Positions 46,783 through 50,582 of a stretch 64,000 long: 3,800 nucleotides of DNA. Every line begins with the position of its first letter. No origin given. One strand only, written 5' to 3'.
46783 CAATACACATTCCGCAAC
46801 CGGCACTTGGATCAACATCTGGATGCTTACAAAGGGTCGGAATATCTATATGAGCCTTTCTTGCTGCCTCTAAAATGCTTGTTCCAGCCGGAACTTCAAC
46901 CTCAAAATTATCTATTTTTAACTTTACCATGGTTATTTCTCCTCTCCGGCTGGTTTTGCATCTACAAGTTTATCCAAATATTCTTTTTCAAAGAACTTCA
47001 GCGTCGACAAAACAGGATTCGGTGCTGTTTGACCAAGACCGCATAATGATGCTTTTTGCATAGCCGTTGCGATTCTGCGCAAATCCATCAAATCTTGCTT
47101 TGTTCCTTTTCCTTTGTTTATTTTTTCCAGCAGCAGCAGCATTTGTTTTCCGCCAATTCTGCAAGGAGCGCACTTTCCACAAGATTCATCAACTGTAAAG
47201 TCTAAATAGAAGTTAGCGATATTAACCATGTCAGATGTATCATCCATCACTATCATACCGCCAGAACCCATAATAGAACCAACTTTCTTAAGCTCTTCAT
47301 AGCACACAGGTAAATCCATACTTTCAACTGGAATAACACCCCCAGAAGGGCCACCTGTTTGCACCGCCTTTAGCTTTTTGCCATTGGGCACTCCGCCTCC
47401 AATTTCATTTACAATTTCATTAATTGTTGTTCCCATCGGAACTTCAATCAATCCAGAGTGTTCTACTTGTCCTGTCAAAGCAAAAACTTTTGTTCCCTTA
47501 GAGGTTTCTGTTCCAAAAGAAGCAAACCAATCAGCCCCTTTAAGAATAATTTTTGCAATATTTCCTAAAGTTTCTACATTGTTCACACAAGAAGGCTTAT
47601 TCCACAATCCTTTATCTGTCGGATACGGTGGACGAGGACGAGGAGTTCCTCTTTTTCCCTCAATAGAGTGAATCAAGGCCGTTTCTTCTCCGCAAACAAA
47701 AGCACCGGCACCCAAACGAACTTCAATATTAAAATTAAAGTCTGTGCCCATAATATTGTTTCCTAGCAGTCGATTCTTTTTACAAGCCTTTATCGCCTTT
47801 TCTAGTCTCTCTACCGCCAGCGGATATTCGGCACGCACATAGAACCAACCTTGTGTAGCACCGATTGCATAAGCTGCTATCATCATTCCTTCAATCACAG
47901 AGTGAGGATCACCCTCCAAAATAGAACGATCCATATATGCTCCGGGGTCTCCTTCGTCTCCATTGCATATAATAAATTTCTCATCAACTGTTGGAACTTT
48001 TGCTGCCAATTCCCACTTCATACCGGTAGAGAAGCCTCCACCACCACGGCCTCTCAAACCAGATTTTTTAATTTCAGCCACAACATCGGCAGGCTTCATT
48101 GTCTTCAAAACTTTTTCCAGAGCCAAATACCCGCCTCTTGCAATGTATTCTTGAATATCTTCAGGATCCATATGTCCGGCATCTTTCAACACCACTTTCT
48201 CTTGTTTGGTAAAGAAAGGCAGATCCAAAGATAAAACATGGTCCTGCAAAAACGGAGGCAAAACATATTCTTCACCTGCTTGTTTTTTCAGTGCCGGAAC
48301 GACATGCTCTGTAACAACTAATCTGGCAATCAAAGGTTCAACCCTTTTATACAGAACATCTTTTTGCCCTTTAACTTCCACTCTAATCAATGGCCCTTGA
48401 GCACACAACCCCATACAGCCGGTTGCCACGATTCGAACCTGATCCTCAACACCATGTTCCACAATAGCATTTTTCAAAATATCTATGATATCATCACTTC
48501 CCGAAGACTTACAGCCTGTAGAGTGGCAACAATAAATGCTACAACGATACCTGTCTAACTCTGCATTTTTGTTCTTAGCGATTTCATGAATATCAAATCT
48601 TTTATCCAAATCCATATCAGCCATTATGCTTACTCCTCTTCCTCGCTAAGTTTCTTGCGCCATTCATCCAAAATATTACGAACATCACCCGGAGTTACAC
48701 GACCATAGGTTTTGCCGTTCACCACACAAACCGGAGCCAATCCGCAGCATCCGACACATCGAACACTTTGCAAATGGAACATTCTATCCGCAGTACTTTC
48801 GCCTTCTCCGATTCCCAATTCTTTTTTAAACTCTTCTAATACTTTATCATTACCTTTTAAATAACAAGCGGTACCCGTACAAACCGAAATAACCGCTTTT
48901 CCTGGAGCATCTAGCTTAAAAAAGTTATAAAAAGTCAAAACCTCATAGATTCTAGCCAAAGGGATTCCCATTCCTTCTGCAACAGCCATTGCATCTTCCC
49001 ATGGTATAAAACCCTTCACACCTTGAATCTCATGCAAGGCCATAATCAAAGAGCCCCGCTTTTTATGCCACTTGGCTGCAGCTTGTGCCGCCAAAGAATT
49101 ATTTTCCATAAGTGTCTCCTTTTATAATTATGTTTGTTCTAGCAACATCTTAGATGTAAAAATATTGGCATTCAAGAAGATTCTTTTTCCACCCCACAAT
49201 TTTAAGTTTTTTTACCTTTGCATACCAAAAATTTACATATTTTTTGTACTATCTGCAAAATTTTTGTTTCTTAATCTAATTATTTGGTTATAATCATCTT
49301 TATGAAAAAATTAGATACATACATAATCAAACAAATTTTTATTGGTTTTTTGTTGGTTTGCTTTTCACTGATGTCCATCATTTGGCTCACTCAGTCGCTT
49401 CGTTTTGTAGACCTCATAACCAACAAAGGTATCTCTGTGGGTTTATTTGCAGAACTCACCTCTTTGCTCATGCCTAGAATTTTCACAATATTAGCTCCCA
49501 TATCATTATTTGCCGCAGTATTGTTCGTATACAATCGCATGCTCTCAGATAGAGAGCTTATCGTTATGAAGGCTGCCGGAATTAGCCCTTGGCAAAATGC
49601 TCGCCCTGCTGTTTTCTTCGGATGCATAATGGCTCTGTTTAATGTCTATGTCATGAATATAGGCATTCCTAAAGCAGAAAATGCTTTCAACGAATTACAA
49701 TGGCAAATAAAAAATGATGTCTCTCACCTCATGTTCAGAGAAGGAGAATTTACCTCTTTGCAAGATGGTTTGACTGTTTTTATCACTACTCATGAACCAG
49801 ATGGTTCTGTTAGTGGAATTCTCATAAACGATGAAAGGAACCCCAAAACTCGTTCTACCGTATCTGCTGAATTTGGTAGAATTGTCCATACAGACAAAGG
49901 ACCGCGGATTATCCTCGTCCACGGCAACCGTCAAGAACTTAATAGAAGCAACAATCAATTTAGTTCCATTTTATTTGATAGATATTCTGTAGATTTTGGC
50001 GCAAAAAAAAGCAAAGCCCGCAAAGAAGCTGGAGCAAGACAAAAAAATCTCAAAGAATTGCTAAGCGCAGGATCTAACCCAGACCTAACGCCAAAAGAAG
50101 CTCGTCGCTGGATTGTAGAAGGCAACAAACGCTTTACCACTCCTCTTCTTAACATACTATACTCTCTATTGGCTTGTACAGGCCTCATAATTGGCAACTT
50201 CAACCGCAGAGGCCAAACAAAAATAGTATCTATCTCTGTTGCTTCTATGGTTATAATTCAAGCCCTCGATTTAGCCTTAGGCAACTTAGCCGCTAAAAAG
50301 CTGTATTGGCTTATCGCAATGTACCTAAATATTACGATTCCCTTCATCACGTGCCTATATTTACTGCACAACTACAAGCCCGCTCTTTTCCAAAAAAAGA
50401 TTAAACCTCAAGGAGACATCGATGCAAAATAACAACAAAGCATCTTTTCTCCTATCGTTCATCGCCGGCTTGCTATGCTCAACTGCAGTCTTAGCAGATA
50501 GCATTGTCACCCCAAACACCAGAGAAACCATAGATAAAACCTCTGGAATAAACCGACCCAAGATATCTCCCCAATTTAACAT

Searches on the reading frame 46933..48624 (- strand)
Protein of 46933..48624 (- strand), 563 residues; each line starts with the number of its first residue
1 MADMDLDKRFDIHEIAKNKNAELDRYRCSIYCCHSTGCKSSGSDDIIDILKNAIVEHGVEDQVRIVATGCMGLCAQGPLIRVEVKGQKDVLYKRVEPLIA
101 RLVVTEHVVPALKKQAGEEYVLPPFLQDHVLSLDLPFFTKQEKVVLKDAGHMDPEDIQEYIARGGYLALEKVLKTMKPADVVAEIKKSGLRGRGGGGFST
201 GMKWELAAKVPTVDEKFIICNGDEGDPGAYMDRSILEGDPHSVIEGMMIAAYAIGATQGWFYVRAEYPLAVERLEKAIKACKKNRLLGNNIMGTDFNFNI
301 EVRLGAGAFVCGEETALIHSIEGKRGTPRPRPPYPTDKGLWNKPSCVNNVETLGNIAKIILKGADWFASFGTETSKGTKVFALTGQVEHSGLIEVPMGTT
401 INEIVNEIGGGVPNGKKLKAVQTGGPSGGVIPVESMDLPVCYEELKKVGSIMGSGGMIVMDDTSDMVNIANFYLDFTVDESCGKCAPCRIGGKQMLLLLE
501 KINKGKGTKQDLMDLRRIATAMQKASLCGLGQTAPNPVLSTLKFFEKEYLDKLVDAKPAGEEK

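Call 4: search_protein_families(library=pfam, proteins=[window:46933-48624:-])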
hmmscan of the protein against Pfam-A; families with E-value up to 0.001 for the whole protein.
window:46933-48624:- (563 aa): 5 families
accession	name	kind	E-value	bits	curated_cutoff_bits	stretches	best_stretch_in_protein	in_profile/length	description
PF01512.22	Complex1_51K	-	7.1e-46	156.3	31.2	1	185-357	1-149/150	Nuo51 FMN-binding domain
PF10589.14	NADH_4Fe-4S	-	4.9e-30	103.7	23.5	1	469-550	2-83/85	NADH-ubiquinone oxidoreductase-F iron-sulfur binding region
PF01257.25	2Fe-2S_thioredx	-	9.1e-07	29.3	24.8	1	27-101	65-143/145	Thioredoxin-like [2Fe-2S] ferredoxin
PF10531.15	SLBB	-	6.4e-06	26.3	27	1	380-430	1-54/55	SLBB domain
PF22461.2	SLBB_2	-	9e-06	26.1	27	1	380-428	2-52/79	SLBB domain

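Call 51: search_protein_families(library=ncbifam, proteins=[window:46933-48624:-], max_evalue=0.00001)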
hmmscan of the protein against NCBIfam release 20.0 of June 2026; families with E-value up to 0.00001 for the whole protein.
window:46933-48624:- (563 aa): 8 families
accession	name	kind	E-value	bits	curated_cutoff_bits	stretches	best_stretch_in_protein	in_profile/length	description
TIGR01959.1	nuoF_fam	equivalog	2.6e-142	474.1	558.65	1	152-551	9-408/410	NADH-quinone oxidoreductase subunit NuoF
NF008436.0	PRK11278.1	equivalog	2.5e-112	376.1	749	1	153-551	23-424/448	NADH-quinone oxidoreductase subunit NuoF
NF010120.0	PRK13596.1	equivalog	1.7e-111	372.8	389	1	151-553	14-417/433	NADH-quinone oxidoreductase subunit NuoF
TIGR04481.1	PR_assoc_PrdC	equivalog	1.7e-12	46.9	490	1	177-427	72-284/425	proline reductase-associated electron transfer protein PrdC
NF003454.1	PRK05035.1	equivalog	4.2e-12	45.4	345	1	174-440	119-345/556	electron transport complex subunit RsxC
TIGR01945.1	rnfC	subfamily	7.9e-12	44.4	245.95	1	172-441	115-343/435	RnfABCDGE type electron transport complex subunit C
NF041613.1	fdxn_Azotob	equivalog_domain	6.8e-06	26.3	195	0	37-109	23-92/107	2Fe-2S ferredoxin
TIGR01958.1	nuoE_fam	subfamily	7.1e-06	26.2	142.4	0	27-102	68-147/148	NADH-quinone oxidoreductase subunit NuoE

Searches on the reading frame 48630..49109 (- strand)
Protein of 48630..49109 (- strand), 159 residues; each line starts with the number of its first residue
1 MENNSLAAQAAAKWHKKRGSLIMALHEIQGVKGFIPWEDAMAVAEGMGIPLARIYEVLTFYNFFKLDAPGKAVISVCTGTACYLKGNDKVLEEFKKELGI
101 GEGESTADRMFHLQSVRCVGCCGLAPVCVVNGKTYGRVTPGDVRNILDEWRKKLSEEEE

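Call 4: search_protein_families(library=pfam, proteins=[window:48630-49109:-])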
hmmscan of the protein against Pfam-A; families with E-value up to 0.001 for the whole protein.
window:48630-49109:- (159 aa): 1 family
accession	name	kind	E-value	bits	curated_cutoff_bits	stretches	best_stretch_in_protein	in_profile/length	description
PF01257.25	2Fe-2S_thioredx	-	6.4e-47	159.5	24.8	1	9-150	3-144/145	Thioredoxin-like [2Fe-2S] ferredoxin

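Call 49: find_encoding_contigs(protein=window:48630-49109:-, flank=10000, max_places=10)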
Protein window:48630-49109:- (159 aa): 23 contigs read that carry it; 10 places shown.
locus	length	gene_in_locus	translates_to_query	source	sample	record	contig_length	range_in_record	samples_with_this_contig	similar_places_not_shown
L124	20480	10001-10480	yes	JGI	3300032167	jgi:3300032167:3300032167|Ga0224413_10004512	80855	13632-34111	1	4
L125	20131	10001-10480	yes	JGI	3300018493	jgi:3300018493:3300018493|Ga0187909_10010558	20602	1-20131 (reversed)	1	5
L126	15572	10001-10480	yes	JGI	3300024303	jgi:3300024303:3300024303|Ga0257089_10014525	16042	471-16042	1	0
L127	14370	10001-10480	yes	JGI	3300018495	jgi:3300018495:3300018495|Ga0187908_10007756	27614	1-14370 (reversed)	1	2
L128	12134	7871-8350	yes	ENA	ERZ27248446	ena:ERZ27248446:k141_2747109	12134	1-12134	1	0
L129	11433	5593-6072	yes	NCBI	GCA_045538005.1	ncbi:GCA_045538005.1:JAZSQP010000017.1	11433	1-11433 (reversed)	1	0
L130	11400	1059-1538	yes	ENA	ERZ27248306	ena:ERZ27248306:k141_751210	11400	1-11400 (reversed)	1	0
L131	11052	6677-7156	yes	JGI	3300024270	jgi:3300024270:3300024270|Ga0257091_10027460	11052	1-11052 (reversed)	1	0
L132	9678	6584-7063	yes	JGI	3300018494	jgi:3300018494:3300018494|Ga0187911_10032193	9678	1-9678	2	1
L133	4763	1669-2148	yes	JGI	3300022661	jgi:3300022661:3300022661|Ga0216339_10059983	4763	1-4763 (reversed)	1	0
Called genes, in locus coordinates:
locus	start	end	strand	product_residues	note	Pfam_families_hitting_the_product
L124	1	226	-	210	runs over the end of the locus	PF00730:HhH-GPD, PF00633:HHH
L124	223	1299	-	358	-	PF00814:TsaD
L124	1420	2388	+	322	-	-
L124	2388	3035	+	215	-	-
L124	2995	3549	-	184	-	PF13189:Cytidylate_kin2 (faint), PF13238:AAA_18, PF13671:AAA_33 (faint), PF01202:SKI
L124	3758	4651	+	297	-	PF02899:Phage_int_SAM_1, PF13495:Phage_int_SAM_4 (weak), PF00589:Phage_integrase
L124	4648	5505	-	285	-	PF00398:RrnaAD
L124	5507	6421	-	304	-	PF13623:SurA_N_2, PF13624:SurA_N_3, PF09312:SurA_N, PF13145:Rotamase_2, PF13616:Rotamase_3, PF00639:Rotamase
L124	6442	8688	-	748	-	PF03968:LptD_N (weak), PF04453:LptD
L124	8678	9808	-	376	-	PF03739:LptF_LptG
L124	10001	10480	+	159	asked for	PF01257:2Fe-2S_thioredx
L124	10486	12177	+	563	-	PF01257:2Fe-2S_thioredx (weak), PF01512:Complex1_51K, PF10531:SLBB (weak), PF22461:SLBB_2 (faint), PF10589:NADH_4Fe-4S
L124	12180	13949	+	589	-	PF00111:Fer2, PF13510:Fer2_4, PF00037:Fer4 (faint), PF12838:Fer4_7 (faint), PF10588:NADH-G_4Fe-4S_3, PF13187:Fer4_9 (weak), PF02906:Fe_hyd_lg_C, PF02256:Fe_hyd_SSU, +1 more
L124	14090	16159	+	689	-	PF00669:Flagellin_N, PF00700:Flagellin_C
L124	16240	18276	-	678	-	PF08323:Glyco_transf_5, PF00534:Glycos_transf_1, PF13692:Glyco_trans_1_4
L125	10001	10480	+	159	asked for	PF01257:2Fe-2S_thioredx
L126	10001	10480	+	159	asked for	PF01257:2Fe-2S_thioredx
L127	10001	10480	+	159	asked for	PF01257:2Fe-2S_thioredx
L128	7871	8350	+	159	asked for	PF01257:2Fe-2S_thioredx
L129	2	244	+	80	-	?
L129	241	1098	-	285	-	PF00398:RrnaAD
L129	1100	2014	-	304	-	PF13623:SurA_N_2, PF13624:SurA_N_3, PF09312:SurA_N, PF13145:Rotamase_2, PF13616:Rotamase_3, PF00639:Rotamase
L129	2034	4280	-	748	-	PF03968:LptD_N (weak), PF04453:LptD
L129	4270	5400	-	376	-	PF03739:LptF_LptG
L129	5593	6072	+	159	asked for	PF01257:2Fe-2S_thioredx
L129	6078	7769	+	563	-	PF01257:2Fe-2S_thioredx (weak), PF01512:Complex1_51K, PF10531:SLBB (weak), PF22461:SLBB_2 (faint), PF10589:NADH_4Fe-4S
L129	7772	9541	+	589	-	PF00111:Fer2, PF13510:Fer2_4, PF00037:Fer4 (faint), PF12838:Fer4_7 (faint), PF10588:NADH-G_4Fe-4S_3, PF13187:Fer4_9 (weak), PF02906:Fe_hyd_lg_C, PF02256:Fe_hyd_SSU, +1 more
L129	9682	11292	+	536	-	PF00669:Flagellin_N, PF07603:Lcl_C (faint)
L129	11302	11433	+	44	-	?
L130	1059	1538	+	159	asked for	PF01257:2Fe-2S_thioredx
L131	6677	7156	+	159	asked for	PF01257:2Fe-2S_thioredx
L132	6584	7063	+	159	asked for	PF01257:2Fe-2S_thioredx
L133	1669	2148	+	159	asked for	PF01257:2Fe-2S_thioredx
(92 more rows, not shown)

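Call 51: search_protein_families(library=ncbifam, proteins=[window:48630-49109:-], max_evalue=0.00001)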
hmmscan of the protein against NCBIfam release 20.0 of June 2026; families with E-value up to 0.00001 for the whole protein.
window:48630-49109:- (159 aa): 9 families
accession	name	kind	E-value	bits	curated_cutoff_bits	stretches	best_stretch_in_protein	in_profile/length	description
NF005747.0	PRK07571.1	equivalog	4.3e-40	137.2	224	1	13-152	31-170/173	bidirectional hydrogenase complex protein HoxE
TIGR01958.1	nuoE_fam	subfamily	5.6e-37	127.1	142.4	1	9-150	4-147/148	NADH-quinone oxidoreductase subunit NuoE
NF005722.0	PRK07539.1-2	equivalog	2.8e-36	125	141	1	8-149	14-155/157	NADH-quinone oxidoreductase subunit NuoE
NF005725.0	PRK07539.1-5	equivalog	7.1e-34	117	220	1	12-152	30-173/174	NADH-quinone oxidoreductase subunit NuoE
NF004638.0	PRK05988.1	equivalog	5.9e-31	107.4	198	1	6-151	13-158/159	formate dehydrogenase subunit gamma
NF005721.0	PRK07539.1-1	equivalog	2.5e-29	102.5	308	1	7-152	34-179/292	NADH-quinone oxidoreductase subunit NuoE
NF005723.0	PRK07539.1-3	equivalog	1.1e-26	93.6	226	1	15-149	20-155/158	NADH-quinone oxidoreductase subunit NuoE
NF005724.0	PRK07539.1-4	equivalog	2.5e-21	76.6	280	1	2-150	21-172/240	NADH-quinone oxidoreductase subunit NuoE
NF009040.0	PRK12373.1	equivalog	4.5e-16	59.5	514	1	2-150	18-169/400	NADH-quinone oxidoreductase subunit E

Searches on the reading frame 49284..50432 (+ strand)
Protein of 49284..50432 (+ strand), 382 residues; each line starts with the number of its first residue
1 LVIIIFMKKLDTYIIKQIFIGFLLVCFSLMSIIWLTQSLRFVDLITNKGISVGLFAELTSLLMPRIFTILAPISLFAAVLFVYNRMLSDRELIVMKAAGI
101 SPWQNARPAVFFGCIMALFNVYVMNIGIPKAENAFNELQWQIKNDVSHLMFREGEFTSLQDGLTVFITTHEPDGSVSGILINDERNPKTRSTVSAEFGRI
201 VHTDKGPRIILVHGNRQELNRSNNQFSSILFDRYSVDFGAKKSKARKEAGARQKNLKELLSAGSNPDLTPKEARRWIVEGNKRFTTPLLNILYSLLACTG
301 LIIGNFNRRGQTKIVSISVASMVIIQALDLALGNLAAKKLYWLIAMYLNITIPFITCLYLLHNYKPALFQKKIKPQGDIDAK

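Call 4: search_protein_families(library=pfam, proteins=[window:49284-50432:+])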
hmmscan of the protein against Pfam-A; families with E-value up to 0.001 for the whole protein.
window:49284-50432:+ (382 aa): 1 family
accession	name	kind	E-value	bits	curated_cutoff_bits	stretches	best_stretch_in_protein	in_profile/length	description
PF03739.19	LptF_LptG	-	8.7e-65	219.5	27.9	1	13-362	2-352/353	Lipopolysaccharide export system permease LptF/LptG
